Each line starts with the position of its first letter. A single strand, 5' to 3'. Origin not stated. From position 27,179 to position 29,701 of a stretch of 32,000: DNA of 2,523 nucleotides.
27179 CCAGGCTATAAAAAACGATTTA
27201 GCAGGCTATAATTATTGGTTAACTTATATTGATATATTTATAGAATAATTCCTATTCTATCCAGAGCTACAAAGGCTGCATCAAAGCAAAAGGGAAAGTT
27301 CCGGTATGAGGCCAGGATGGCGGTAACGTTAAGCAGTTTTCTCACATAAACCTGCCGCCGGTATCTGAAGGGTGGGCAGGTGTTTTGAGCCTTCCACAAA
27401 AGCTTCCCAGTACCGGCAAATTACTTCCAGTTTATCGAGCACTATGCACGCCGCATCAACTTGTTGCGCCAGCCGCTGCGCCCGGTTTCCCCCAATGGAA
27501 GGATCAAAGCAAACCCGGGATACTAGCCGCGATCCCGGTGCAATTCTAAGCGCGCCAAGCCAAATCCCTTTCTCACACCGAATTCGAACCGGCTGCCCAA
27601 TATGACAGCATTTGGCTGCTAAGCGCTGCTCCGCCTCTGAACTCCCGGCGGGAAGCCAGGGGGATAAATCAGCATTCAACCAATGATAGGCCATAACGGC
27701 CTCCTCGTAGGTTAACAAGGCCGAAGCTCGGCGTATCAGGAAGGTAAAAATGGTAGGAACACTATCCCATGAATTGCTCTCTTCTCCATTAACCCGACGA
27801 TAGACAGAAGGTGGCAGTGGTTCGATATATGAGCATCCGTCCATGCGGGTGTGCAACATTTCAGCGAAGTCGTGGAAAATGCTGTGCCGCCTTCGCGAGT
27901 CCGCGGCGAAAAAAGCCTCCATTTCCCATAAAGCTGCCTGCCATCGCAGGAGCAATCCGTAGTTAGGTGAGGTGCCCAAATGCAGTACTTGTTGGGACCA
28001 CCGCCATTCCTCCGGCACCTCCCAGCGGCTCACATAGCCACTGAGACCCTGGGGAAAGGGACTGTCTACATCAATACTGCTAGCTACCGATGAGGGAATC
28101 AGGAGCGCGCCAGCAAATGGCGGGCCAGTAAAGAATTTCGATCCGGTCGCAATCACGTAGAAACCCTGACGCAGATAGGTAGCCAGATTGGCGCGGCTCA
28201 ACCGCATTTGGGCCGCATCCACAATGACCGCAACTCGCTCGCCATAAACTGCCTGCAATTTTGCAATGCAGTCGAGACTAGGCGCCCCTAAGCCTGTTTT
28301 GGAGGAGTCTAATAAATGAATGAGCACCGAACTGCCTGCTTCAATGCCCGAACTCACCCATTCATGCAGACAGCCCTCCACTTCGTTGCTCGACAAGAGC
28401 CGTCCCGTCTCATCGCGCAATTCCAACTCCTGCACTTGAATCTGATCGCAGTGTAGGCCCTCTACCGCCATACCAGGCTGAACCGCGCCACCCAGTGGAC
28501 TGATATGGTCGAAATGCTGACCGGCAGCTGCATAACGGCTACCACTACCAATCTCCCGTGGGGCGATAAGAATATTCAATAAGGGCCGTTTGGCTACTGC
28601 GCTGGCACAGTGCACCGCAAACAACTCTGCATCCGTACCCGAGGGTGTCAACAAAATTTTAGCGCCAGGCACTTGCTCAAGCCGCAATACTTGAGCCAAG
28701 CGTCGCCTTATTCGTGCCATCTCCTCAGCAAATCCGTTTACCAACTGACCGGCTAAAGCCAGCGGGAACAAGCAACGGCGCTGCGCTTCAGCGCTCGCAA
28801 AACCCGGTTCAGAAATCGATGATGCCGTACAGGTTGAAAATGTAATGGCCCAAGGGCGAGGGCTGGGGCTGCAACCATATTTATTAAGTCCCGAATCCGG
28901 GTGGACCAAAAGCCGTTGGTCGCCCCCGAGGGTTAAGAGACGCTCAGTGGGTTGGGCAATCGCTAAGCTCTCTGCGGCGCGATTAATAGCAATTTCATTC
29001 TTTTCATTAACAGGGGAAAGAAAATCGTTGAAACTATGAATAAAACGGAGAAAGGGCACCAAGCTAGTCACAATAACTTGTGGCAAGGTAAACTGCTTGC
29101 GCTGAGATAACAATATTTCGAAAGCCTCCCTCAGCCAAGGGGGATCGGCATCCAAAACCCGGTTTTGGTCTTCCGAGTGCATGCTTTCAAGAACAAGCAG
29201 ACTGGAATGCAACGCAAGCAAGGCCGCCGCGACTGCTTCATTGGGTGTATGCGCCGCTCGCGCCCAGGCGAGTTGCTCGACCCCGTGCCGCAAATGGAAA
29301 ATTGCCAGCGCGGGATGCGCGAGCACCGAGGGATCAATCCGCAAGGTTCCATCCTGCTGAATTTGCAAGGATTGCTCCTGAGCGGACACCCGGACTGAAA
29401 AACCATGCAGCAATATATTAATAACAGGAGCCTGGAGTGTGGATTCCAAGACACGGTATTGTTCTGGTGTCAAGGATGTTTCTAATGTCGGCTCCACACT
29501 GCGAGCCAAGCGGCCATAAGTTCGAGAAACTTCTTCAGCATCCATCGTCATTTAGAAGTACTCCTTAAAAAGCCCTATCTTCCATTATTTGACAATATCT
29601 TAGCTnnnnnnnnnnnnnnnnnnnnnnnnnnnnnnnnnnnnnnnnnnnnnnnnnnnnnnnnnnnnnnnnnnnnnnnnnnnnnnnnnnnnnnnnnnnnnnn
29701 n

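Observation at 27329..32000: AsnB-like PP-loop enzyme / ATPgrasp_ST ligase / PLP-fold fusion protein: candidate uncharacterised amidoligase cassette running off the window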

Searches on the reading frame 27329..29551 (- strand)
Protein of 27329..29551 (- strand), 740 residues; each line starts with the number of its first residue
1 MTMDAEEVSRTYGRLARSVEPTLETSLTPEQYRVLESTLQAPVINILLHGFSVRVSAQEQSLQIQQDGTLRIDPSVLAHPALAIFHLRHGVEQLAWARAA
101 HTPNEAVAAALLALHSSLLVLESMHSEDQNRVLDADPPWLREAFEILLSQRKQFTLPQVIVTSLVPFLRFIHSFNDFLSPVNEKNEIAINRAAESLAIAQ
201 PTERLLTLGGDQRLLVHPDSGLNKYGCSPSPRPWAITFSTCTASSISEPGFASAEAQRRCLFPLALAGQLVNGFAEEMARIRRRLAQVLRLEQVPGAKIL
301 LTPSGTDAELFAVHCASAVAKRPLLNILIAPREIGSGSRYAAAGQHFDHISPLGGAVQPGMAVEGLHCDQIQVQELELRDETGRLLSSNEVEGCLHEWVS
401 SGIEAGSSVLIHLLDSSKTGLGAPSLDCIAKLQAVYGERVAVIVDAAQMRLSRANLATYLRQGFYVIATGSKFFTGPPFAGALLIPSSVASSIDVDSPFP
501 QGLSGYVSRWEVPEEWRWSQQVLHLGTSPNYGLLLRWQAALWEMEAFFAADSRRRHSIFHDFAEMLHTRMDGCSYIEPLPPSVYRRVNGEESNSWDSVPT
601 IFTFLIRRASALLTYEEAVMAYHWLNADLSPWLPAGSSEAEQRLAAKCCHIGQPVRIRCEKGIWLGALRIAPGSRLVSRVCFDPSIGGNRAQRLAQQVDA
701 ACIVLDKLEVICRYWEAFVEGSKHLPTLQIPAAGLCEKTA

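Call 3: search_protein_families(library=pfam, proteins=[window:27329-29551:-], max_evalue=1)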
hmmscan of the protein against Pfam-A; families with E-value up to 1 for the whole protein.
window:27329-29551:- (740 aa): 0 families

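Call 4: search_protein_families(library=ncbifam, proteins=[window:27329-29551:-], max_evalue=1)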
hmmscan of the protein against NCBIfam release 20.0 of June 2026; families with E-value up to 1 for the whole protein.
window:27329-29551:- (740 aa): 0 families

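Call 10: search_solved_structures(query=window:27329-29551:-, max_evalue=10, show_alignments=2)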
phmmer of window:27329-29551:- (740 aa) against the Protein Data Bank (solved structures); distinct sequences matched with E-value up to 10: 3.
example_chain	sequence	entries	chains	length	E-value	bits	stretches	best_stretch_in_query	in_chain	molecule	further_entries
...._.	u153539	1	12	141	0.65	11.2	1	271-342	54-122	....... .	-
6c9i_A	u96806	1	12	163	0.92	10.7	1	271-342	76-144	DARP14 - Subunit A with DARPin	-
4nwp_A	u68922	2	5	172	1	10.6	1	271-342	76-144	Putative uncharacterized protein | Putative uncharacterized protein PH0671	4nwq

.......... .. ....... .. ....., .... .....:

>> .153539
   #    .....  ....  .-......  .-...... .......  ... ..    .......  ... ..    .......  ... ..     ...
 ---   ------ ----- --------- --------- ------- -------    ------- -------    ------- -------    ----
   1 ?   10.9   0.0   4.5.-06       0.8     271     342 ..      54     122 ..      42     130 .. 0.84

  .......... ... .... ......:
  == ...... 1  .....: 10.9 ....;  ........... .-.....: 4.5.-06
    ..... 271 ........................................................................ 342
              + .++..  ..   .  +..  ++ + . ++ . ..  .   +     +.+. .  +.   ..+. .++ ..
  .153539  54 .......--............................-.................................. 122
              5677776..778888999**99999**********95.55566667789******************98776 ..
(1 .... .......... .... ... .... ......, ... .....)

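Call 13: find_homologous_proteins(query=window:27329-29551:-, max_evalue=0.001)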
Query window:27329-29551:- (740 aa): 473 proteins with E <= 0.001 among 8000 candidates; the best 120 are listed.
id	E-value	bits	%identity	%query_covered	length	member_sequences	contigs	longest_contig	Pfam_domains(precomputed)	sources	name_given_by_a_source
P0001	0.0e+0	1672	100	100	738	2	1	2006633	-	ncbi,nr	ncbi:hypothetical protein NOC27_663 [Nitrosococcus oceani AFC27]|nr:hypothetical protein NOC27_663 [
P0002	0.0e+0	1359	84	98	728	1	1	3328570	-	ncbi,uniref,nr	ncbi:hypothetical protein [Nitrosococcus watsonii]|uniref:Uncharacterized protein n=1 Tax=Nitrosococ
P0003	0.0e+0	1145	73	96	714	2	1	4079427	-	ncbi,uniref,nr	ncbi:hypothetical protein [Nitrosococcus halophilus]|uniref:hypothetical protein n=1 Tax=Nitrosococc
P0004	1.3e-286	971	62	98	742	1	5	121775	-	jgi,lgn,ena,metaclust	metaclust:\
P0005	1.4e-224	766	50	98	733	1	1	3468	-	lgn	-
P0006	1.9e-183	630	45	91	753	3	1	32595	-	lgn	-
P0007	6.5e-180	618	46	92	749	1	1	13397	-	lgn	-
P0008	2.5e-176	606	44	96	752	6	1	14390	-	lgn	-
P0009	1.4e-166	574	43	94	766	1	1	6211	-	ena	-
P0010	8.3e-165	568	41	97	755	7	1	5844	-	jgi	jgi:hypothetical protein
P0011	1.5e-163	564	40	97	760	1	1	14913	-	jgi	jgi:hypothetical protein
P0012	3.5e-162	559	40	97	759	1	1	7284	-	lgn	-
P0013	8.8e-162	558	41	96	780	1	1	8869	-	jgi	jgi:hypothetical protein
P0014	7.0e-161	555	40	97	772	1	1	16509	-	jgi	jgi:hypothetical protein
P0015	3.7e-160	553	40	94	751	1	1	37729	-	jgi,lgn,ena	-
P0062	2.5e-142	494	37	97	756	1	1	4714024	-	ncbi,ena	-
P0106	6.1e-127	443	37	94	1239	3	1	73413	PF00282.26,PF01212.28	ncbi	-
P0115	2.3e-123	431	35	93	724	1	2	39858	-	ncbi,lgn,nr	ncbi:MAG: hypothetical protein H0X66_15230 [Verrucomicrobia bacterium]|nr:hypothetical protein [Verr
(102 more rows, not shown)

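Call 17: find_related_loci(query=A1, collection=genome_contigs, flank=10000)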
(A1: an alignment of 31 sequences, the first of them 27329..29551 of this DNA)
Query A1 (740 aa) in genome_contigs; peptide patterns used: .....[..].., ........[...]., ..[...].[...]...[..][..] (x = any residue, [..] = any of these).
600 stretches matched a pattern (row limit reached: there are more); 401 encode a relative of the query (tblastn E <= 1e-3); the best 80 are kept; 80 distinct loci.
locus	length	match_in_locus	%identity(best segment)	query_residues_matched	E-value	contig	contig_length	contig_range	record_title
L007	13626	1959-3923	40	72-715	3e-148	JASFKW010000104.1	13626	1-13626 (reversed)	MAG: Gammaproteobacteria bacterium isolate D0817M02metaG_Bin_8 D0817M02metaG_FD_scaffold_1487_c1, whole genome shotgun s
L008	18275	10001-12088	42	34-718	1e-155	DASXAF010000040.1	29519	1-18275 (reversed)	MAG TPA_asm: Casimicrobiaceae bacterium isolate SMAG_U3758 k141_52847, whole genome shotgun sequence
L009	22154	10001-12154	37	8-716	3e-141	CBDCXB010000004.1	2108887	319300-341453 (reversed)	MAG: Nitrospirales bacterium isolate 206c7ddb-050e-4d04-8743-5e90aa084e2f genome assembly, contig: contig_4, whole genom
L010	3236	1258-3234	39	6-649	2e-147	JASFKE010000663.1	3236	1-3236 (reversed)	MAG: Desulfobacteraceae bacterium isolate D0608U20metaG_Bin_52 D0608U20metaG_FD_scaffold_3357_c1, whole genome shotgun s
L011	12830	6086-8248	38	1-715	5e-139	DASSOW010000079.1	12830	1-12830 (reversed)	MAG TPA_asm: Gemmatimonadales bacterium isolate SMAG_U1262 k141_1775256, whole genome shotgun sequence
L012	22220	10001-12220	38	1-734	1e-136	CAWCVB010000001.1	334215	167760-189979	MAG: uncultured Gemmatimonadales bacterium isolate MFD01721.bin.2.149 genome assembly, contig: contig_18022, whole genom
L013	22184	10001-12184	37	6-726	8e-149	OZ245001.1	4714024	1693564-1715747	MAG: Nitrospirales bacterium isolate bac9a1a3-9b3b-4908-8e4e-8c10ff1519cc genome assembly, chromosome: 1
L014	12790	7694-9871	38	1-720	7e-136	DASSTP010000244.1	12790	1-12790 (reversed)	MAG TPA_asm: Gemmatimonadales bacterium isolate SMAG_U544 k141_99137, whole genome shotgun sequence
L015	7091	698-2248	44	202-715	3e-132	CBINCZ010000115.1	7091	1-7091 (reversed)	MAG TPA_asm: uncultured Gemmatimonadales bacterium isolate SRR16817064_metabat2_24 genome assembly, contig: ERZ27394172.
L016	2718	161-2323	37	1-716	7e-137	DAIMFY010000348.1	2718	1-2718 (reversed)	MAG TPA_asm: Gemmatimonadales bacterium isolate CTOTU27532 NODE_12911_length_2718_cov_7.740894, whole genome shotgun seq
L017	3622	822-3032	36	1-723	5e-134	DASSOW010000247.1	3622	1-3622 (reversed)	MAG TPA_asm: Gemmatimonadales bacterium isolate SMAG_U1262 k141_1197851, whole genome shotgun sequence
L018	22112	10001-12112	37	18-715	2e-129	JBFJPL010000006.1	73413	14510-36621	MAG: Kiloniellales bacterium isolate Mix_sand18.2022.04.D.56 k141_1629570_length_73413_cov_22.9677, whole genome shotgun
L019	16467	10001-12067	37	33-720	2e-126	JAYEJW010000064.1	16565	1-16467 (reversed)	MAG: Pseudomonadota bacterium isolate MAG153 MAG153_64, whole genome shotgun sequence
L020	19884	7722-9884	38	1-715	5e-131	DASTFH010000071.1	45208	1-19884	MAG TPA_asm: Gemmatimonadales bacterium isolate SMAG_U869 k141_1050513, whole genome shotgun sequence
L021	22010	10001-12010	36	26-718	3e-120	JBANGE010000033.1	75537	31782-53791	MAG: Verrucomicrobiota bacterium isolate altamaha_2019_sw_WHONDRS-S19S_0010_B_bin.165 scaffold_1065394, whole genome sho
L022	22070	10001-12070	36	25-715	1e-118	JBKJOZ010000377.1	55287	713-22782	MAG: Limisphaerales bacterium isolate ant_bin.438 k117_3955264, whole genome shotgun sequence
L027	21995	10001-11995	39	72-732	2e-141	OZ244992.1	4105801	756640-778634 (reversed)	MAG: Nitrospirales bacterium isolate 1935713a-f4d8-487d-9b37-0ace22a13f9c genome assembly, chromosome: 1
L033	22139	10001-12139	36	4-715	5e-132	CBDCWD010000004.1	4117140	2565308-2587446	MAG: Nitrospirales bacterium isolate bfe0d4a2-ff9e-45cc-b07f-d7db846c6a6b genome assembly, contig: contig_4, whole genom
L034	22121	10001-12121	36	13-718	1e-119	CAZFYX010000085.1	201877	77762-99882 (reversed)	MAG TPA_asm: uncultured Burkholderiales bacterium isolate binchicken_co200_45 genome assembly, contig: k141_879419, whol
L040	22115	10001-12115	37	19-715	7e-123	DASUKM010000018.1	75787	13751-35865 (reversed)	MAG TPA_asm: Vicinamibacterales bacterium isolate SMAG_U1515 k141_949729, whole genome shotgun sequence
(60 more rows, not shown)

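Call 24: predict_structure(alignment_id=A1)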
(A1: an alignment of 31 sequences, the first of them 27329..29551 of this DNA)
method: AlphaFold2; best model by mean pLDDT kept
length: 740 residues; sequences in the alignment: 31
mean_pLDDT: 89.2   pTM: 0.92
mean pLDDT of the five models: 89.2, 88.6, 88.2, 88.0, 87.5
residues with pLDDT >= 90: 531; 70-90: 150; 50-70: 36; < 50: 23
segments of 3 or more residues with pLDDT < 50: 175-181, 727-740
pLDDT, mean of each block of 10 residues (from residue 1): 83 91 96 95 90 92 90 95 96 95 93 96 93 91 95 91 91 52 76 96 94 88 89 84 83 97 97 96 95 93 93 93 94 76 93 89 94 92 88 97 98 77 88 95 78 89 92 86 94 86 93 88 88 96 95 94 95 92 64 79 90 94 94 95 96 89 92 93 95 97 96 95 61 27
secondary structure, 60 per line:
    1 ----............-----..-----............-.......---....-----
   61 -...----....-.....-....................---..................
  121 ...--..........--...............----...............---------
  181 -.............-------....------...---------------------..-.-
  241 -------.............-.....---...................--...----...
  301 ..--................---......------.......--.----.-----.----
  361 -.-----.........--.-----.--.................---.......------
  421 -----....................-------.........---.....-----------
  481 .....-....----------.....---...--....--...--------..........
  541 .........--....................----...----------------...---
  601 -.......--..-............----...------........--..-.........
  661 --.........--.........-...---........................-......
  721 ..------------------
elements in order (helices of 4 or more, strands of 3 or more residues): H5-16 H29-40 H42-48 E52-55 E62-64 E69-72 H74-78 H80-99 H103-123 H126-135 H138-152 H157-171 H182-194 H202-205 H248-260 H262-266 H270-288 E298-302 H305-320 E324-329 H336-342 E371-376 H388-404 E408-414 H426-439 E440-445 H453-461 E465-469 E481-485 H487-490 H501-505 H514-517 H531-549 H552-571 E576-578 E602-608 H615-625 H639-646 E652-660 E663-671 H674-682 H690-713 H715-722

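Call 28: fold_search(model_id=the predicted structure, library=pdb)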
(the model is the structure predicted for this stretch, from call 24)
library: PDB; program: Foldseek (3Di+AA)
matches with E <= 10: 1173; with E <= 0.001: 876
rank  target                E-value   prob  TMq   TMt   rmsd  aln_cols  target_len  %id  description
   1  8is0_A                9.2e-10  1.00  0.36  0.63   6.3       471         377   15  Carbon Sulfoxide lyase - Y106F (released 2024-03-06)
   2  8irk_C                1.0e-09  1.00  0.35  0.62   6.4       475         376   16  Carbon Sulfoxide lyase (released 2024-03-06)
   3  8iry_C                1.1e-09  1.00  0.35  0.62   6.4       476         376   16  Carbon Sulfoxide lyase (released 2024-03-06)
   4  8is0_B                1.1e-09  1.00  0.36  0.64   6.3       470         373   15  Carbon Sulfoxide lyase - Y106F (released 2024-03-06)
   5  8iry_D                1.3e-09  1.00  0.35  0.62   6.4       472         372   15  Carbon Sulfoxide lyase (released 2024-03-06)
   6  8iry_B                1.4e-09  1.00  0.35  0.62   7.3       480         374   16  Carbon Sulfoxide lyase (released 2024-03-06)
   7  8irk_A                1.5e-09  1.00  0.35  0.62   6.8       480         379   16  Carbon Sulfoxide lyase (released 2024-03-06)
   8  5i90_A                1.7e-09  1.00  0.35  0.60   7.1       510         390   13  Crystal Structure of PvdN from Pseudomonas Aeruginosa (released 2016-05-11)
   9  8irk_D                2.1e-09  1.00  0.35  0.62   6.5       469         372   15  Carbon Sulfoxide lyase (released 2024-03-06)
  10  8iry_A                2.9e-09  1.00  0.35  0.61   6.3       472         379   16  Carbon Sulfoxide lyase (released 2024-03-06)
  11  8irz_A                3.7e-09  1.00  0.35  0.63   6.7       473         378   16  Carbon Sulfoxide lyase (released 2024-03-06)
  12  8irk_B                4.3e-09  1.00  0.35  0.63   6.4       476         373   16  Carbon Sulfoxide lyase (released 2024-03-06)
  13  5ft6_B                6.5e-09  1.00  0.35  0.59   8.5       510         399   15  Crystal structure of the cysteine desulfurase CsdA (S-sulfonic acid) from Escherichia coli at 2.050 Angstroem resoluti (released 2016-11-23)
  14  4lw4_A                7.1e-09  1.00  0.36  0.62   8.8       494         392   15  Structural changes during cysteine desulfurase CsdA and sulfur-acceptor CsdE interactions provide insight into the tra (released 2013-08-07)
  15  4lw2_C                1.0e-08  1.00  0.35  0.60   9.0       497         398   14  Structural changes during cysteine desulfurase CsdA and sulfur-acceptor CsdE interactions provide insight into the tra (released 2013-08-07)
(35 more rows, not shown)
